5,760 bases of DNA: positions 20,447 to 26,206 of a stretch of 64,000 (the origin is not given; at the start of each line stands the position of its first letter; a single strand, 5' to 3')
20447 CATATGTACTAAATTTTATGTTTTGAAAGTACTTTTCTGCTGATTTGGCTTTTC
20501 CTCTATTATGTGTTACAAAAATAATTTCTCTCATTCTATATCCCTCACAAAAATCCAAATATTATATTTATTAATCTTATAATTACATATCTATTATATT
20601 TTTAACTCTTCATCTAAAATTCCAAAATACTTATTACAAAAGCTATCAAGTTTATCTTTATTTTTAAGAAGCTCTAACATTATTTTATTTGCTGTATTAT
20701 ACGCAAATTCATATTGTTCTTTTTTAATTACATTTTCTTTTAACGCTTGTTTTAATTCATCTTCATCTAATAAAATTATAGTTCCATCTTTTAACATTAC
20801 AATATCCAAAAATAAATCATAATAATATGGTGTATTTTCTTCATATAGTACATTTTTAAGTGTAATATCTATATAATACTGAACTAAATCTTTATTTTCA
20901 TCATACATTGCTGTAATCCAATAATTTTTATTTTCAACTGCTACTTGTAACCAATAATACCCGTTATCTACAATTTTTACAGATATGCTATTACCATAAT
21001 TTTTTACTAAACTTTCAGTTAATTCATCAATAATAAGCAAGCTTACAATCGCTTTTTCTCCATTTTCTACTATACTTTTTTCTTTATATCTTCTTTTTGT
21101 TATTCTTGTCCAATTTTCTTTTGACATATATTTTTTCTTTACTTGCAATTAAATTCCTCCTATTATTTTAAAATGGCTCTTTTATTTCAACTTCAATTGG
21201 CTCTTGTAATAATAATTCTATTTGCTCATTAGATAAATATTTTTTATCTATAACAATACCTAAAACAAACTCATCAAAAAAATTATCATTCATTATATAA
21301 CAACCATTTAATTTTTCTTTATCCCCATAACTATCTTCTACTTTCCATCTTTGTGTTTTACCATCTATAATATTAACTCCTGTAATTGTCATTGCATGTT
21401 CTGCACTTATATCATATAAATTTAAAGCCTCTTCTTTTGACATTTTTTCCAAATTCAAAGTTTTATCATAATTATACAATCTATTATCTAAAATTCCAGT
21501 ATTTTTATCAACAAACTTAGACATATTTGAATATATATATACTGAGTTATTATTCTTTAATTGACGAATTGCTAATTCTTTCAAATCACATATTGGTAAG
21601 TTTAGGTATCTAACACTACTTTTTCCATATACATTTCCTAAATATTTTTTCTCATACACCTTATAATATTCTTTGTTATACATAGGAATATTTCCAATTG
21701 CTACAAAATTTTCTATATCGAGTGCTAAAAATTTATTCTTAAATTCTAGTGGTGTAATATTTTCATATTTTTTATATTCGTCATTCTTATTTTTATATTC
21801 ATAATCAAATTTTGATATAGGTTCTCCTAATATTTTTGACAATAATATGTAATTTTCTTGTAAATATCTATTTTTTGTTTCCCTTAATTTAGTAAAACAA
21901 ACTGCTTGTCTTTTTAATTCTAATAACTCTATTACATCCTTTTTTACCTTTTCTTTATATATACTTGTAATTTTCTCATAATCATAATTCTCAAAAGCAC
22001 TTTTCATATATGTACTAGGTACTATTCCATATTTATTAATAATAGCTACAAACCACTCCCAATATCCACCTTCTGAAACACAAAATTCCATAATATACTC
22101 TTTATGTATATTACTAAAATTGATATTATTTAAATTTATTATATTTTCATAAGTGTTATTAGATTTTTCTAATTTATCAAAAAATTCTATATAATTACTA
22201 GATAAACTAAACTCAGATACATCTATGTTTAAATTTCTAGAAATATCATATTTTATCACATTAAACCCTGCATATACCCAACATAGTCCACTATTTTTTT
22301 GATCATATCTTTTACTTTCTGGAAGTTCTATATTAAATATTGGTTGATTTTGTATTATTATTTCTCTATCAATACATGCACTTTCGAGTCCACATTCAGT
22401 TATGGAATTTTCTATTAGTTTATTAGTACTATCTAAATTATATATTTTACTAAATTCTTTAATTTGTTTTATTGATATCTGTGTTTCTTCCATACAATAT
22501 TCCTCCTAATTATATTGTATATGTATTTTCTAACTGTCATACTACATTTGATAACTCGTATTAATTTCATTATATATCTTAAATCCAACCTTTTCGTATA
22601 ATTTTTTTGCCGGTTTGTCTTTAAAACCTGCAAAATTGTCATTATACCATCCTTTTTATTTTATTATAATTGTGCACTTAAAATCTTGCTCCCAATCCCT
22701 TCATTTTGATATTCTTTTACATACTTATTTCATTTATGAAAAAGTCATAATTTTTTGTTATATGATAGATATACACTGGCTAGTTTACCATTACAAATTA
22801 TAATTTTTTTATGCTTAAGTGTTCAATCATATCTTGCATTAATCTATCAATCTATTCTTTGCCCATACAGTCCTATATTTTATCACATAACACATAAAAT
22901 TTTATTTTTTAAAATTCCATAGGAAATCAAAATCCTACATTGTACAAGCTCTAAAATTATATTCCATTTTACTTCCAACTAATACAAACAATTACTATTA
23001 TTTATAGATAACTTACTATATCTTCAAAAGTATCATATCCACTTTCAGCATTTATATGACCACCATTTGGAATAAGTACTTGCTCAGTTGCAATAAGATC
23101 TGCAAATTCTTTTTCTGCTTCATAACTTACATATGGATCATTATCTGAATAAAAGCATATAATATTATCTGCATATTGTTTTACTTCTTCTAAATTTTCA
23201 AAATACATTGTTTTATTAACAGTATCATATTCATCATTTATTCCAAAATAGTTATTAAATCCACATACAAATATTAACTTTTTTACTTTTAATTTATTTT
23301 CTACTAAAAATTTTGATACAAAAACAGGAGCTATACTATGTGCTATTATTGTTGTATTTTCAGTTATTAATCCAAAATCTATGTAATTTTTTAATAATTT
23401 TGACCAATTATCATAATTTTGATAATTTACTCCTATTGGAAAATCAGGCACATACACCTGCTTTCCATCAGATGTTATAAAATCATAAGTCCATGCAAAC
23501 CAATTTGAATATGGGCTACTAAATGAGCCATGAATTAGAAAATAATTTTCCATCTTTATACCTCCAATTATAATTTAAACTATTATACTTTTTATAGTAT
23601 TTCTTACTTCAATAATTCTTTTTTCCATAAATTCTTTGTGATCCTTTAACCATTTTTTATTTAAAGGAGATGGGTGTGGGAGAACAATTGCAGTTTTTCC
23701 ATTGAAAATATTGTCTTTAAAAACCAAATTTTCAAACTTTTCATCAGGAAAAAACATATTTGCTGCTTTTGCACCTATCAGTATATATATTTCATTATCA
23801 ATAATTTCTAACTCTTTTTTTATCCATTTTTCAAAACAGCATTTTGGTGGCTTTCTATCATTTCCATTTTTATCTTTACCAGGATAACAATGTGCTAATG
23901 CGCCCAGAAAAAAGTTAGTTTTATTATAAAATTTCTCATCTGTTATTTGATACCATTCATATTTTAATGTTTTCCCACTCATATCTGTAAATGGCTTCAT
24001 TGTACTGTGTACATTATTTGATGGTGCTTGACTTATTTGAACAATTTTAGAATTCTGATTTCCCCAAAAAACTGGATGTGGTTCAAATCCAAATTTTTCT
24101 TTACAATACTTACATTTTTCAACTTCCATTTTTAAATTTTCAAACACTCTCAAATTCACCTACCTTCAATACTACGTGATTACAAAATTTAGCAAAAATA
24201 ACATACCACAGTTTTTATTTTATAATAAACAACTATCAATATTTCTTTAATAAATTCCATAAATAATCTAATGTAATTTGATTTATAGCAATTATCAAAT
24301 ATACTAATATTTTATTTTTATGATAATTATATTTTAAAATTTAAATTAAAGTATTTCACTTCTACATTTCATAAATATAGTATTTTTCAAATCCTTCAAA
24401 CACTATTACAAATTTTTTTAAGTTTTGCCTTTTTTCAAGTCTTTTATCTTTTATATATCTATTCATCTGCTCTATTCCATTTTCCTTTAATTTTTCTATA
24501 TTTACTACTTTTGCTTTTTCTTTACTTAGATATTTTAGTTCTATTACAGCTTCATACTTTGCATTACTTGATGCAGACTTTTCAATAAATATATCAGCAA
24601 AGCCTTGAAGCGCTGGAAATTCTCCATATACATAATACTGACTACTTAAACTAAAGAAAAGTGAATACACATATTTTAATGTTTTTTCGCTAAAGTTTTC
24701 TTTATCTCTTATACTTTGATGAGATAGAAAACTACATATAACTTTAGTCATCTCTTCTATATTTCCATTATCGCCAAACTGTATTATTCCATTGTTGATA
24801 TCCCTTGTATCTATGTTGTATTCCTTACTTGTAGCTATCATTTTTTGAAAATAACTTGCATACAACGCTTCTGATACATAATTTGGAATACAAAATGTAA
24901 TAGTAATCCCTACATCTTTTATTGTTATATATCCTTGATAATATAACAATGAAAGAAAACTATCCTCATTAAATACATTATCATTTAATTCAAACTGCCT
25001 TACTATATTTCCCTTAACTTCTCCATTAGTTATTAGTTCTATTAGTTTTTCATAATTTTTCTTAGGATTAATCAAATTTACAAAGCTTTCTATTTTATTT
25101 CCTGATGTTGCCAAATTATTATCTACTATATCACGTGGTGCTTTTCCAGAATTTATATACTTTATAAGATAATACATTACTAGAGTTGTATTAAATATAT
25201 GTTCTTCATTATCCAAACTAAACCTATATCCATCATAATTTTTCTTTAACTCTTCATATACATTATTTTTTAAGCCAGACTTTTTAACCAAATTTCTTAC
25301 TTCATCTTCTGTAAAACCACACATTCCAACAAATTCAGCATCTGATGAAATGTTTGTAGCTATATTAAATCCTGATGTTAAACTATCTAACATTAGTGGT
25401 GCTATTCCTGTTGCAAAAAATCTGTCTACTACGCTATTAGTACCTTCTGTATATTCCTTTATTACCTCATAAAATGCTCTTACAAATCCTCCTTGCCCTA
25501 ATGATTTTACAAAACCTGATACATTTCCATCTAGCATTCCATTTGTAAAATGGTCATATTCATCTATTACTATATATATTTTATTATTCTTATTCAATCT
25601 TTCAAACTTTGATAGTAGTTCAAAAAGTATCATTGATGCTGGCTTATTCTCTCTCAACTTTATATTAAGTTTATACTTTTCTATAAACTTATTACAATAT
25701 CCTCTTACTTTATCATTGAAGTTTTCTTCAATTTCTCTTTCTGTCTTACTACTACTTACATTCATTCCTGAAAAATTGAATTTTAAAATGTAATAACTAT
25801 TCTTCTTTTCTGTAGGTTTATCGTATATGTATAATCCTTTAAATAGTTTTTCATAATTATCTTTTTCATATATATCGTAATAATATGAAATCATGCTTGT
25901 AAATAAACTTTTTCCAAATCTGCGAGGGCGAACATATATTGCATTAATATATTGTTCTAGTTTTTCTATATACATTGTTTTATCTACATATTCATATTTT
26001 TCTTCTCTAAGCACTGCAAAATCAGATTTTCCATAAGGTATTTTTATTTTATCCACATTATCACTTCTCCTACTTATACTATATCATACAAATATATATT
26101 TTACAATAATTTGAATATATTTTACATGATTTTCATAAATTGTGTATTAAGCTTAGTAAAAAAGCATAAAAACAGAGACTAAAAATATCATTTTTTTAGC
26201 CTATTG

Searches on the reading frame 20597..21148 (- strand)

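Call 75: search_protein_families(library=pfam, proteins=[window:20597-21148:-], max_evalue=0.001)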
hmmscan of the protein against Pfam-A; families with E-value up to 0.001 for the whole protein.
window:20597-21148:- (184 aa): 1 family
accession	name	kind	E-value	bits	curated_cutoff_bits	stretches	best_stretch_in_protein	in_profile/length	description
PF04167.18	DUF402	-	5.6e-13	49.3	23.9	1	64-132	1-68/68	Protein of unknown function (DUF402)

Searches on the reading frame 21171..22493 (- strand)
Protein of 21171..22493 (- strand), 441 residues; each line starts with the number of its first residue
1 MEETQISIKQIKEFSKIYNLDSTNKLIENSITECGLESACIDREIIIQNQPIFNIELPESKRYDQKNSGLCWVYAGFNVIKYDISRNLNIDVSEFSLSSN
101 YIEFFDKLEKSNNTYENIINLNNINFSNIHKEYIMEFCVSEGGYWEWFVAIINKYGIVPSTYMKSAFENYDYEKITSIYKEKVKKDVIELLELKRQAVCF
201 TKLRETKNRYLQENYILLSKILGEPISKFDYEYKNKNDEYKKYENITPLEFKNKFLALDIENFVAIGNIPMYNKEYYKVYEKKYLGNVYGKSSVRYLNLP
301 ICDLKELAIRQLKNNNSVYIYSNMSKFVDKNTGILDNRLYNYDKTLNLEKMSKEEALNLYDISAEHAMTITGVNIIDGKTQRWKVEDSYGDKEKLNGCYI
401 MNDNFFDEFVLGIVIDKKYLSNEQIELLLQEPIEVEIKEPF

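Call 75: search_protein_families(library=pfam, proteins=[window:21171-22493:-], max_evalue=0.001)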
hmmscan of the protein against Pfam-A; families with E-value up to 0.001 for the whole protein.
window:21171-22493:- (441 aa): 1 family
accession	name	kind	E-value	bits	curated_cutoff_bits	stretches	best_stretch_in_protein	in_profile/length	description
PF03051.21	Peptidase_C1_2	-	4.6e-108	362.3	22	1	6-440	2-436/438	Peptidase C1-like family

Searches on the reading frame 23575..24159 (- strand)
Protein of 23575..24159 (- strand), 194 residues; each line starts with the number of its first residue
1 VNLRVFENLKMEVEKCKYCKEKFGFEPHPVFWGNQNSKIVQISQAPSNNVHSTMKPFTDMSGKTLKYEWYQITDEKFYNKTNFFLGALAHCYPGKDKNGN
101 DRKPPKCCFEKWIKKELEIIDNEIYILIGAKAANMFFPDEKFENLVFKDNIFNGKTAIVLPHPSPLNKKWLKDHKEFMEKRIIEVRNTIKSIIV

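Call 75: search_protein_families(library=pfam, proteins=[window:23575-24159:-], max_evalue=0.001)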
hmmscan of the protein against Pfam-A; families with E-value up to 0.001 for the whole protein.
window:23575-24159:- (194 aa): 1 family
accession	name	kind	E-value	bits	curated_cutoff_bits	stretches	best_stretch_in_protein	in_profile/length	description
PF03167.25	UDG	-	1.6e-21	77.3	24.3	1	33-182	4-137/141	Uracil DNA glycosylase superfamily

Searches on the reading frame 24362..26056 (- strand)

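Call 3: search_protein_families(library=pfam, proteins=[window:24362-26056:-], max_evalue=0.01)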
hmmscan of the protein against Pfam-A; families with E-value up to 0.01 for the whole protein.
window:24362-26056:- (564 aa): 2 families
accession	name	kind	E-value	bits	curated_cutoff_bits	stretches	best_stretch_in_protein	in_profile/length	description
PF09820.16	AAA-ATPase_like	-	8.8e-45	153.4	26.1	1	7-227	1-201/201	Predicted AAA-ATPase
PF08011.17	PDDEXK_9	-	7.8e-11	42.3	25.5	1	457-558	3-100/105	PD-(D/E)XK nuclease superfamily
